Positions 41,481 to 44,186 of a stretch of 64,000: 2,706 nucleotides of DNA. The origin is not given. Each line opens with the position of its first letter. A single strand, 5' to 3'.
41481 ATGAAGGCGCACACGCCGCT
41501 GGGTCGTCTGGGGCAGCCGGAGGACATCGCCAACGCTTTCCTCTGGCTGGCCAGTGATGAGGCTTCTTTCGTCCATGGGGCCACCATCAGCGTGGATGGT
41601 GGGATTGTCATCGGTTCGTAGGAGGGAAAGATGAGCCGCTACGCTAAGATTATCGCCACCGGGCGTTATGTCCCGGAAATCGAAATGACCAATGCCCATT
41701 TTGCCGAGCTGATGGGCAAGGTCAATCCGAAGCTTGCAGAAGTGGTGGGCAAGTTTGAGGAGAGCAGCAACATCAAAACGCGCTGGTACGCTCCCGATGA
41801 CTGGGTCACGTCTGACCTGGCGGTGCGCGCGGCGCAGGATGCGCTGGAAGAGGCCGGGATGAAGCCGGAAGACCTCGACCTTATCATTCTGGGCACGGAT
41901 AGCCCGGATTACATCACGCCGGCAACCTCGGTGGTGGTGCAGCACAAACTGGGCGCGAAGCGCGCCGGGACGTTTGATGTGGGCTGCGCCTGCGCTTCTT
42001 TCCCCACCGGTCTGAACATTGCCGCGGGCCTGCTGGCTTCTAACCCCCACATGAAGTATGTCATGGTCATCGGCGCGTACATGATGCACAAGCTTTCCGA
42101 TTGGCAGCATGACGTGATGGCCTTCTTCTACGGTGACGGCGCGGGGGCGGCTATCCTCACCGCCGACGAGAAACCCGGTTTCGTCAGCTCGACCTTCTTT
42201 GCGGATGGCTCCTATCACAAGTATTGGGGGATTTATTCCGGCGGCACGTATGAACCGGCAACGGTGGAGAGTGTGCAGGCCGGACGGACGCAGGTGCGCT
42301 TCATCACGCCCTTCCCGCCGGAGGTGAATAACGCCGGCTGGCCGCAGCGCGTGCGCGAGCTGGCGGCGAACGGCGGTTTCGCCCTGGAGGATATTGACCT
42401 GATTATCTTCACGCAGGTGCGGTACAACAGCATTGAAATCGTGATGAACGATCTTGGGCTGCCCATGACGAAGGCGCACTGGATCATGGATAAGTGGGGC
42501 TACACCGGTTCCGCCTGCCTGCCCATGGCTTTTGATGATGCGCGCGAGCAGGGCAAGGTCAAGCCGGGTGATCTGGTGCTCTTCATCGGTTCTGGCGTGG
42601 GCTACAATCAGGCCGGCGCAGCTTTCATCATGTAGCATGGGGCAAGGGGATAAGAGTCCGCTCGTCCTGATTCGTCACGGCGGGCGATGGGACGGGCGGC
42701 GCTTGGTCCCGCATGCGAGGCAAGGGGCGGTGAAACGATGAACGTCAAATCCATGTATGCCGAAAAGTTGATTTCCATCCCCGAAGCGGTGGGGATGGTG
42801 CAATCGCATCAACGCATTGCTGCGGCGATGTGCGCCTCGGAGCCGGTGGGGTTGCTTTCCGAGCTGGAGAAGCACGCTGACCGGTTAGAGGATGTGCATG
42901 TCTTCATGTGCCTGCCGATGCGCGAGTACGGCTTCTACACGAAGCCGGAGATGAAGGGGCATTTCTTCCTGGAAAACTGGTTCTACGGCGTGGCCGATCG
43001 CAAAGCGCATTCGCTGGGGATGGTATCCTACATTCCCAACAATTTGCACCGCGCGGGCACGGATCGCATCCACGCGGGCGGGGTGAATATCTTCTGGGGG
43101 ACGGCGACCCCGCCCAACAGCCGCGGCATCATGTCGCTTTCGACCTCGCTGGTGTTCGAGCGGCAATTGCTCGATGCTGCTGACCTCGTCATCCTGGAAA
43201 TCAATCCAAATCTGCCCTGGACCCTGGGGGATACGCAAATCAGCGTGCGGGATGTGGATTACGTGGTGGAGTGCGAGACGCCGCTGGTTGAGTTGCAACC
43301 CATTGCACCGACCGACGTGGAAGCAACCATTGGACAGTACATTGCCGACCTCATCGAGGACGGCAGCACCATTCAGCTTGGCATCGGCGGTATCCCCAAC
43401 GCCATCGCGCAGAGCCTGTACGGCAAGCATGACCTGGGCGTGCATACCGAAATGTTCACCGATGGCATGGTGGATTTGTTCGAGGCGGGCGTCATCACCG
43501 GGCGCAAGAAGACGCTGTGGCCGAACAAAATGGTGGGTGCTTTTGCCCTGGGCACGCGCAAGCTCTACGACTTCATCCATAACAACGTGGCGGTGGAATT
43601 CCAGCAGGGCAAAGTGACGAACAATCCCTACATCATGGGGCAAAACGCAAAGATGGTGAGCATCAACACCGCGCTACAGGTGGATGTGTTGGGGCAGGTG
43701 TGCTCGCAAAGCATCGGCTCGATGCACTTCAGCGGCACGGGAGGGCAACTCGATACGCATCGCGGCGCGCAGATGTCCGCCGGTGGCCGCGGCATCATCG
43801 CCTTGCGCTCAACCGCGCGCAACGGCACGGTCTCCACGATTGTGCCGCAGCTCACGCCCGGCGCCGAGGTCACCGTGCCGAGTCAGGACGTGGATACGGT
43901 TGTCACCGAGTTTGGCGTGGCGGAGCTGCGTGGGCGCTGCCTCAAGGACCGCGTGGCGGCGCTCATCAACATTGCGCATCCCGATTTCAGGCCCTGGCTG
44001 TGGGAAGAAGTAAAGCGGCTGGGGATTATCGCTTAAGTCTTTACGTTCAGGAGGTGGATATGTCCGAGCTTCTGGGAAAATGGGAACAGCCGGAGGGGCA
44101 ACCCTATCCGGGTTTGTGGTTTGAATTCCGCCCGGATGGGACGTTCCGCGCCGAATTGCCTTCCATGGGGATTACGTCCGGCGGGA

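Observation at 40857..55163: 15-gene import-and-activate cluster for an unknown hydroxyacyl ester (PHB-oligomer-like) substrate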

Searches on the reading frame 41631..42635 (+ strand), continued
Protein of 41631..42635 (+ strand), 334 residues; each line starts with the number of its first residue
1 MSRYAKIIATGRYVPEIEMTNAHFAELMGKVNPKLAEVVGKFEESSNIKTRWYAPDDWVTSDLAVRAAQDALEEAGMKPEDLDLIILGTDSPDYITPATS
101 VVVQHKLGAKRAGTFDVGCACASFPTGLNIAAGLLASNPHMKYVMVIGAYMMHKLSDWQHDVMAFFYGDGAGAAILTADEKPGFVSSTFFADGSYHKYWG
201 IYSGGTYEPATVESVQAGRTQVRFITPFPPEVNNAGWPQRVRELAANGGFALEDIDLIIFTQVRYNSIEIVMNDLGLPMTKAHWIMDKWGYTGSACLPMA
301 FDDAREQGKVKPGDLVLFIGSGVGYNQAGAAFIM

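Call 72: find_encoding_contigs(protein=P0320, flank=10000, max_places=1)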
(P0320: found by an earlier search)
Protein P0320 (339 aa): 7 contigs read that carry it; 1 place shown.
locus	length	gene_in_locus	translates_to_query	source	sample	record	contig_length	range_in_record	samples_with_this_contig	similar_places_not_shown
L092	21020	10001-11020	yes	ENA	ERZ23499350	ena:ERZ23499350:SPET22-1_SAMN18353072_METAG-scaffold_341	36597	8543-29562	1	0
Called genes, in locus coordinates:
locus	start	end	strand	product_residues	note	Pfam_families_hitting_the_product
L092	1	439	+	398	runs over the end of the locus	PF16656:Pur_ac_phosph_N (weak), PF00149:Metallophos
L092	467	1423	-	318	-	PF01207:Dus, PF01180:DHO_dh (faint), PF01680:SOR_SNZ (weak), PF00977:His_biosynth (weak)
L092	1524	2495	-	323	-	PF00291:PALP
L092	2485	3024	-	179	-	PF00929:RNase_T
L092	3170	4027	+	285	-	PF00583:Acetyltransf_1, PF13508:Acetyltransf_7 (weak)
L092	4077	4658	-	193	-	PF01184:Gpr1_Fun34_YaaH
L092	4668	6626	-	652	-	PF16177:ACAS_N, PF00501:AMP-binding, PF13193:AMP-binding_C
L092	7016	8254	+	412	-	PF00440:TetR_N, PF17935:TetR_C_27 (faint), PF17932:TetR_C_24 (faint), PF00440:TetR_N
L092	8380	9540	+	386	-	PF00108:Thiolase_N, PF00109:ketoacyl-synt (faint), PF22691:Thiolase_C_1, PF02803:Thiolase_C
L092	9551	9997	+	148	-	PF12172:zf-ChsH2, PF01796:OB_ChsH2_C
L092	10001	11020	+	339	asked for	PF08545:ACP_syn_III, PF08541:ACP_syn_III_C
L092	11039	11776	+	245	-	PF00106:adh_short, PF08659:KR, PF13561:adh_short_C2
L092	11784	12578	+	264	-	PF00561:Abhydrolase_1, PF12146:Hydrolase_4, PF12697:Abhydrolase_6, PF03096:Ndr (weak), PF08386:Abhydrolase_4 (weak)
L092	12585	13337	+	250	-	PF00106:adh_short, PF01370:Epimerase (weak), PF08659:KR, PF13561:adh_short_C2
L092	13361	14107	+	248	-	PF00106:adh_short, PF08659:KR, PF23441:SDR (weak), PF13561:adh_short_C2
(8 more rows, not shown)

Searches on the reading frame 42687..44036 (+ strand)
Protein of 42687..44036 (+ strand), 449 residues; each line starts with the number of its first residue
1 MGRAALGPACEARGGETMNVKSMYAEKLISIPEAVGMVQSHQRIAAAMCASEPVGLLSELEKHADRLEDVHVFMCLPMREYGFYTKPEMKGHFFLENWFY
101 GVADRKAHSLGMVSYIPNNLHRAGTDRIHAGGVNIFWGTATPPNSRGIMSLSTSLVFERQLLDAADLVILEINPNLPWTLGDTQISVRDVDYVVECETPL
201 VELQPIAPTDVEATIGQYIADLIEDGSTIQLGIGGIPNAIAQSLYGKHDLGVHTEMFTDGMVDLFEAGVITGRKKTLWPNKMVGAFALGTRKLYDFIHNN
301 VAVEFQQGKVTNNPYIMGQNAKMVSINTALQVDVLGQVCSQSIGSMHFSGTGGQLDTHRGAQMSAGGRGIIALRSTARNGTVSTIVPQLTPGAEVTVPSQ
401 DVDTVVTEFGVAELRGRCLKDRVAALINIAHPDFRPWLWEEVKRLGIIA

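Call 3: search_protein_families(library=pfam, proteins=[window:42687-44036:+])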
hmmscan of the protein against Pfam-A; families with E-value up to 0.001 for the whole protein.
window:42687-44036:+ (449 aa): 2 families
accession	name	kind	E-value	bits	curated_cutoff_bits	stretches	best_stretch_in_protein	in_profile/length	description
PF13336.12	AcetylCoA_hyd_C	-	3.4e-61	206.1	23.7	1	289-441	1-153/154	Acetyl-CoA hydrolase/transferase C-terminal domain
PF02550.21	AcetylCoA_hydro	-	1.1e-06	29.3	24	1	23-197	4-190/198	Acetyl-CoA hydrolase/transferase N-terminal domain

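Call 5: search_protein_families(library=ncbifam, proteins=[window:42687-44036:+], max_evalue=0.00001)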
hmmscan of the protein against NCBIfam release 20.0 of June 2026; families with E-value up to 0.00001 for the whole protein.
window:42687-44036:+ (449 aa): 4 families
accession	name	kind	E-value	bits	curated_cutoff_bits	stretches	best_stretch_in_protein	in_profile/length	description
TIGR03948.1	butyr_acet_CoA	equivalog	4.3e-80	269.7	674.8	1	20-447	2-439/445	butyryl-CoA:acetate CoA-transferase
TIGR03458.1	YgfH_subfam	subfamily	3.9e-28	98.3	658.7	1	224-443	250-460/489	succinate CoA transferase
NF053666.1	BtrAceCoATfers1341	equivalog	5.1e-27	94.9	740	1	226-443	251-460/492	butyryl-CoA:acetate CoA transferase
NF053853.1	ScActCoATferScpC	equivalog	2.6e-24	85.8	500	1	227-441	257-462/493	succinyl-CoA:acetate CoA-transferase ScpC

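Call 13: search_solved_structures(query=window:42687-44036:+, max_evalue=0.00001)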
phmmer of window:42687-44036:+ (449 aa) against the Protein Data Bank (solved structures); distinct sequences matched with E-value up to 0.00001: 20.
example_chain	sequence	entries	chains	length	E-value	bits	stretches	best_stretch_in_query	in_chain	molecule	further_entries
9vag_F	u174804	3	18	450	5.7e-104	351.8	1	24-442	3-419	4-hydroxybutyrate coenzyme A transferase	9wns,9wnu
3eh7_A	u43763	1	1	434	4.5e-97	329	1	19-443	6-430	4-hydroxybutyrate CoA-transferase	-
3gk7_A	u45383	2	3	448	4e-94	319.3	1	19-442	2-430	4-Hydroxybutyrate CoA-transferase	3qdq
3d3u_A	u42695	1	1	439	6.1e-94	318.7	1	21-444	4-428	4-hydroxybutyrate CoA-transferase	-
2oas_A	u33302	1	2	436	1.8e-83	284.2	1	31-439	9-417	4-hydroxybutyrate coenzyme A transferase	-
4n8h_A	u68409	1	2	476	1.9e-76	261.1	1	11-447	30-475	4-hydroxybutyrate coenzyme A transferase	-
4n8j_A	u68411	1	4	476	3.9e-76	260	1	11-447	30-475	Putative 4-hydroxybutyrate coenzyme A transferase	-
4n8l_A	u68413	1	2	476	1.4e-75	258.2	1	11-447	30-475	Putative 4-hydroxybutyrate coenzyme A transferase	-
4n8k_A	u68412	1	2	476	3.6e-75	256.8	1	11-447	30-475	Putative 4-hydroxybutyrate coenzyme A transferase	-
4n8i_A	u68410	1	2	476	6.7e-75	255.9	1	11-447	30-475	4-hydroxybutyrate coenzyme A transferase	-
3qli_A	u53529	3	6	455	2.9e-74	253.8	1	17-447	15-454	Coenzyme A transferase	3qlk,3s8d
2g39_A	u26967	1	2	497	2.9e-17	66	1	228-437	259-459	Acetyl-CoA hydrolase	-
8dh7_B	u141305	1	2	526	5e-17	65.2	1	227-442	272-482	Acetyl-CoA hydrolase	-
4eud_A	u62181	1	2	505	6.3e-16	61.6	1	229-440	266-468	Succinyl-CoA:acetate coenzyme A transferase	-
4eu8_A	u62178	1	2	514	6.6e-16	61.5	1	229-440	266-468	Succinyl-CoA:acetate coenzyme A transferase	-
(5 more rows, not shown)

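Call 79: search_solved_structures(query=window:42738-44036:+, max_evalue=1e-90, show_alignments=3)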
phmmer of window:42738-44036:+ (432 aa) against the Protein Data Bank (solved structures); distinct sequences matched with E-value up to 1e-90: 4.
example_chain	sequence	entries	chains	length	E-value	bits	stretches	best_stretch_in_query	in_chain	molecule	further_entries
9vag_F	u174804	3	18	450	5e-104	351.9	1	7-425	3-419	4-hydroxybutyrate coenzyme A transferase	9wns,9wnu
3eh7_A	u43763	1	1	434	5.7e-97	328.6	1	3-426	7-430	4-hydroxybutyrate CoA-transferase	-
3gk7_A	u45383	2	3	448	3.5e-94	319.4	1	2-425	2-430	4-Hydroxybutyrate CoA-transferase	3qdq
3d3u_A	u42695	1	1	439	5.4e-94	318.8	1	4-427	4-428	4-hydroxybutyrate CoA-transferase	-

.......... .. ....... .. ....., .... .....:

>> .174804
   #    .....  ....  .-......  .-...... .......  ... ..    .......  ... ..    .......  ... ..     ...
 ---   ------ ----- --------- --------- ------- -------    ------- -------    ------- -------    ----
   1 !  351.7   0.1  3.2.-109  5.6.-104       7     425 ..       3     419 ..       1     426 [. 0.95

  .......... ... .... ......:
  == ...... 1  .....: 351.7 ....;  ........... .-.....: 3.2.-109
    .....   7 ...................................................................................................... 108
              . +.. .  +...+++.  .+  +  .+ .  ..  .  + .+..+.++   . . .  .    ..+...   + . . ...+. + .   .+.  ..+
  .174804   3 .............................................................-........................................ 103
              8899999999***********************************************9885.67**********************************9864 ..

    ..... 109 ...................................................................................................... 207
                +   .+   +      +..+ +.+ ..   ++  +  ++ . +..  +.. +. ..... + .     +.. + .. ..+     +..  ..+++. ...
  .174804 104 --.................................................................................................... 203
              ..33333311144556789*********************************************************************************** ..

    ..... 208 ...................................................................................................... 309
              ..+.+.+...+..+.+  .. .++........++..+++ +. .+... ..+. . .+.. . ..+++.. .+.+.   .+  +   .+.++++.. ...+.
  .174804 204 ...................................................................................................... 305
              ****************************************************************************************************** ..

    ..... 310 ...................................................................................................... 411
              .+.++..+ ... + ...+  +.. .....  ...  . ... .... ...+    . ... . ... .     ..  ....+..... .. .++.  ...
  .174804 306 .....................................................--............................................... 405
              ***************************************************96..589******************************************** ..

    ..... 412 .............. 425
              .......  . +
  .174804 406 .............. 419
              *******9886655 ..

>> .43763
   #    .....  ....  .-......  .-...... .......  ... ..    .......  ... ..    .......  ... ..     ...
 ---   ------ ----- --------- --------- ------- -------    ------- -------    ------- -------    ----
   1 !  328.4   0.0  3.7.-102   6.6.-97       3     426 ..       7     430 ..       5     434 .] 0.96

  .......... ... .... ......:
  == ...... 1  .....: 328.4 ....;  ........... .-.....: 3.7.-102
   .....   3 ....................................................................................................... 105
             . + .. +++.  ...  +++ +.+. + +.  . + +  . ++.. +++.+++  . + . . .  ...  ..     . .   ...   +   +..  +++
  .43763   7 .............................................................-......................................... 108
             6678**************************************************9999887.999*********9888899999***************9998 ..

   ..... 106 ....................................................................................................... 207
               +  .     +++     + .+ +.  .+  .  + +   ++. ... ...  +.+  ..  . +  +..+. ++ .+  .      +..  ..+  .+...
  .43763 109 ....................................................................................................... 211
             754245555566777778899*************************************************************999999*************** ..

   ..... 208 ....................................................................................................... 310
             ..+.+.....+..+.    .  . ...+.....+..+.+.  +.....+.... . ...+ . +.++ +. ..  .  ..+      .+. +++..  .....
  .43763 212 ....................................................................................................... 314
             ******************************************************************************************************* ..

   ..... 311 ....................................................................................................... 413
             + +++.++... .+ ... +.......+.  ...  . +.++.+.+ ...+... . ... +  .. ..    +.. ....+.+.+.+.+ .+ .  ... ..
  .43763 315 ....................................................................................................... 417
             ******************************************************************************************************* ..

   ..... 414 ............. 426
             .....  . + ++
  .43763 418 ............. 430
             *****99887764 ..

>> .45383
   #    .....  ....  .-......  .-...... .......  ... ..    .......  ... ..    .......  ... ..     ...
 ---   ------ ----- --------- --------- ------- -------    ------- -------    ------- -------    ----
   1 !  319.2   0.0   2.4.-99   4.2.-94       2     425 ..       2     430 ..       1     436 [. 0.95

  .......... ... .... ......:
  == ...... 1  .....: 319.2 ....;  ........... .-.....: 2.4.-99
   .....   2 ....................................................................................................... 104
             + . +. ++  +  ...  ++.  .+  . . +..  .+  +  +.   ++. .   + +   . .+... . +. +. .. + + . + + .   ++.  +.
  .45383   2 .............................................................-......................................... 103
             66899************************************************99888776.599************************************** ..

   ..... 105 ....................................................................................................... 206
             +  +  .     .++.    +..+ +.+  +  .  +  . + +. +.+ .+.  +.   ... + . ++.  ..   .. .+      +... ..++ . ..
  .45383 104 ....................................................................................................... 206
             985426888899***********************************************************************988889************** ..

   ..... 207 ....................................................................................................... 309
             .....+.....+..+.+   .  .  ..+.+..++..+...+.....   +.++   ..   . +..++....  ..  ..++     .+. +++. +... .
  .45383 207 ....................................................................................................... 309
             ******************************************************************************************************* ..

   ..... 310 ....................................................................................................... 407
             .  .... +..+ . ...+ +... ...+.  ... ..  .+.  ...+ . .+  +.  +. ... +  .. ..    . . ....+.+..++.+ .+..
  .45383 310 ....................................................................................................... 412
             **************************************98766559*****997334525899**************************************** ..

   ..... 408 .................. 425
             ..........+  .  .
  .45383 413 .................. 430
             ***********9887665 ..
